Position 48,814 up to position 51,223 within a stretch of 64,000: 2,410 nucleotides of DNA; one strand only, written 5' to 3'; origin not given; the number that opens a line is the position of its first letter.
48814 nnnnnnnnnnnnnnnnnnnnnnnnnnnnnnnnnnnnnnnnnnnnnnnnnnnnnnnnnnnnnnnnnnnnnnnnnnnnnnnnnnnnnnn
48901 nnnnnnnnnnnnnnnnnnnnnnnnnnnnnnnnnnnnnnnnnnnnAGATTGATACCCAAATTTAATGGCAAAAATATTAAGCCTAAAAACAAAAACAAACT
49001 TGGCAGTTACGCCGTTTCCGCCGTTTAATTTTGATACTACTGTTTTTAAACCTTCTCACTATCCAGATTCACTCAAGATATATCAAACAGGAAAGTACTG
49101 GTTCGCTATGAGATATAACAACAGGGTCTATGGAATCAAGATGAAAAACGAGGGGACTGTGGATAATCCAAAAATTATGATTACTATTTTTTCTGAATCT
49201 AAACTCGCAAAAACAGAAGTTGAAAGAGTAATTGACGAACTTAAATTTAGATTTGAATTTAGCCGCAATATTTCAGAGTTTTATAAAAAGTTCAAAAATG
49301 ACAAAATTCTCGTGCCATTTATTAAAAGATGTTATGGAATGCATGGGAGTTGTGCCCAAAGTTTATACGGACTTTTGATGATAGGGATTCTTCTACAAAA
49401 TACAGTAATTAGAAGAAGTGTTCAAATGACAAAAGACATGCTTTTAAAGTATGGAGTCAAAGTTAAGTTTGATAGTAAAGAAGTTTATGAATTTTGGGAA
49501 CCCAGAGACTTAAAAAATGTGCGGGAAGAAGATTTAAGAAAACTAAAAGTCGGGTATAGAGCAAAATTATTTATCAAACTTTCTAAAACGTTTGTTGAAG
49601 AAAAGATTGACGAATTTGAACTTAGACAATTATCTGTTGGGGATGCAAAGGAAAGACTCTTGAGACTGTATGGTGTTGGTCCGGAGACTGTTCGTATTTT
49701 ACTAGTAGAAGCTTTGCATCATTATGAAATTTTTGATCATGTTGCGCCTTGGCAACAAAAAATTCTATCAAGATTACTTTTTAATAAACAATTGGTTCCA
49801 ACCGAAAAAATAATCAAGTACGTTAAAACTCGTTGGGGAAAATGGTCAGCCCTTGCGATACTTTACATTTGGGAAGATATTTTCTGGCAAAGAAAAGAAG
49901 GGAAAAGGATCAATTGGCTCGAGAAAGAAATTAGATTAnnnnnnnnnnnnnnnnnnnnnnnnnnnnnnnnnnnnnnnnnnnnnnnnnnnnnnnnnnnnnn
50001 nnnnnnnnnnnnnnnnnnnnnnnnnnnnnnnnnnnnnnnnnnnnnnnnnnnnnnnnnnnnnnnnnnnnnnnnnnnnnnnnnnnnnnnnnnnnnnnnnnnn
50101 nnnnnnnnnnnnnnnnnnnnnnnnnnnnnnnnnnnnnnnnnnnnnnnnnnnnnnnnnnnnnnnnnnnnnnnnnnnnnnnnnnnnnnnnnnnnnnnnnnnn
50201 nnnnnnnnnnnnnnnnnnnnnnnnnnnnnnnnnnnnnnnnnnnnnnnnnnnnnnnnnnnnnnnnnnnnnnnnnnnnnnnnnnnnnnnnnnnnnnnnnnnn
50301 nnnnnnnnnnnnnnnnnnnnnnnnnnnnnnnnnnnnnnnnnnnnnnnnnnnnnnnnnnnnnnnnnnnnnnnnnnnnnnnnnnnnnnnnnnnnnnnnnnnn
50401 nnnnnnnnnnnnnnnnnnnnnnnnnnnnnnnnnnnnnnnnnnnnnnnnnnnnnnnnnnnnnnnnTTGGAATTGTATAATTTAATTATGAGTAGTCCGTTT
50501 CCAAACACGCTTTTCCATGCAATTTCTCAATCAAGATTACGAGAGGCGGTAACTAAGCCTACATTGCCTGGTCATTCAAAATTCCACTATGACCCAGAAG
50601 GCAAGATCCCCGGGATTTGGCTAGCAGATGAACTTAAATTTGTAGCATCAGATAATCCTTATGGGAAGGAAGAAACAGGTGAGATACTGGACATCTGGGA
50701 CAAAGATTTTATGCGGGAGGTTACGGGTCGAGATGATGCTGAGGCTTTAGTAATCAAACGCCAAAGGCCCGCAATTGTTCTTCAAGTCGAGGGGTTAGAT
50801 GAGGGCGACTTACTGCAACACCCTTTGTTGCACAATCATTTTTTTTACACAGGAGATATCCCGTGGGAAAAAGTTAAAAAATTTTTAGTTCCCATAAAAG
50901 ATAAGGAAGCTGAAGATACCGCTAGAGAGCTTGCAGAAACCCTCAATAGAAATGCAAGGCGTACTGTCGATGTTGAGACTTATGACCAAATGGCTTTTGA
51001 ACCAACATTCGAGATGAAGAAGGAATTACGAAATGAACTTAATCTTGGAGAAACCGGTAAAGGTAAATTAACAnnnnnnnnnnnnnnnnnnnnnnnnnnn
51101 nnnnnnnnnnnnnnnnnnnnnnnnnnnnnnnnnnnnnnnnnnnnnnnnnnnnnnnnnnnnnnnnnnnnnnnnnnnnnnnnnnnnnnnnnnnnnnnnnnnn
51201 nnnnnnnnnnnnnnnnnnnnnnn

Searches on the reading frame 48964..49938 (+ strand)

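Call 53: search_protein_families(library=pfam, proteins=[window:48964-49938:+], max_evalue=1)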
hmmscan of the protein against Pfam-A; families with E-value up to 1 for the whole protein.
window:48964-49938:+ (325 aa): 2 families
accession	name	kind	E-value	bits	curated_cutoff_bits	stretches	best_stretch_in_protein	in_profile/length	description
PF00730.31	HhH-GPD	-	0.00035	21.3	26.2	1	142-252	4-67/108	HhH-GPD superfamily base excision DNA repair protein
PF24226.1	DUF7442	-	0.072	13.4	23.8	1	71-94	42-65/79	Phage membrane protein Family of unknown function (DUF7442)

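Call 54: search_protein_families(library=ncbifam, proteins=[window:48964-49938:+], max_evalue=1)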
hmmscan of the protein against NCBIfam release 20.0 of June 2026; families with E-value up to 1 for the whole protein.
window:48964-49938:+ (325 aa): 2 families
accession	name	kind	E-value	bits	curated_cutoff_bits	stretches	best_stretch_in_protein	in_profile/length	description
TIGR00588.1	ogg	subfamily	1.4e-14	54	397.85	1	88-277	73-270/310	8-oxoguanine DNA-glycosylase (ogg)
NF007641.0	PRK10308.1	equivalog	0.0057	16.3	229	1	143-312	122-281/285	DNA-3-methyladenine glycosylase 2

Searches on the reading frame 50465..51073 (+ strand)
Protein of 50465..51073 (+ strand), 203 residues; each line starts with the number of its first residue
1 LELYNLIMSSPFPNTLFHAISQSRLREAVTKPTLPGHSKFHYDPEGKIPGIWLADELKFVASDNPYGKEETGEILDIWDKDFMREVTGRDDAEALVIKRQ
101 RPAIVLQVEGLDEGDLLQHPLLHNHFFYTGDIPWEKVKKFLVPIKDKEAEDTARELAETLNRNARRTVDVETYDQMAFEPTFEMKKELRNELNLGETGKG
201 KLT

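Call 3: search_protein_families(library=pfam, proteins=[window:50465-51073:+], max_evalue=0.1)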
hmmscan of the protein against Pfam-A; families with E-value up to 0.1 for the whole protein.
window:50465-51073:+ (203 aa): 1 family
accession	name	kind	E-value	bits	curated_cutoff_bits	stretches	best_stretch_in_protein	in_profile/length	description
PF22350.2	Int_EF-hand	-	0.049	14.2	29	1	153-171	16-34/37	Internalin, EF-hand domain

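Call 4: search_protein_families(library=ncbifam, proteins=[window:50465-51073:+], max_evalue=0.1)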
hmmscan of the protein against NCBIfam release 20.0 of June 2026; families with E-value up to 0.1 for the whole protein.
window:50465-51073:+ (203 aa): 1 family
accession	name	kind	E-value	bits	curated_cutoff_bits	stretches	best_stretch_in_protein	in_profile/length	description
NF040480.1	CGLAU_01105_fam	hypoth_equivalog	0.09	13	45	0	147-176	77-106/179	CGLAU_01105 family protein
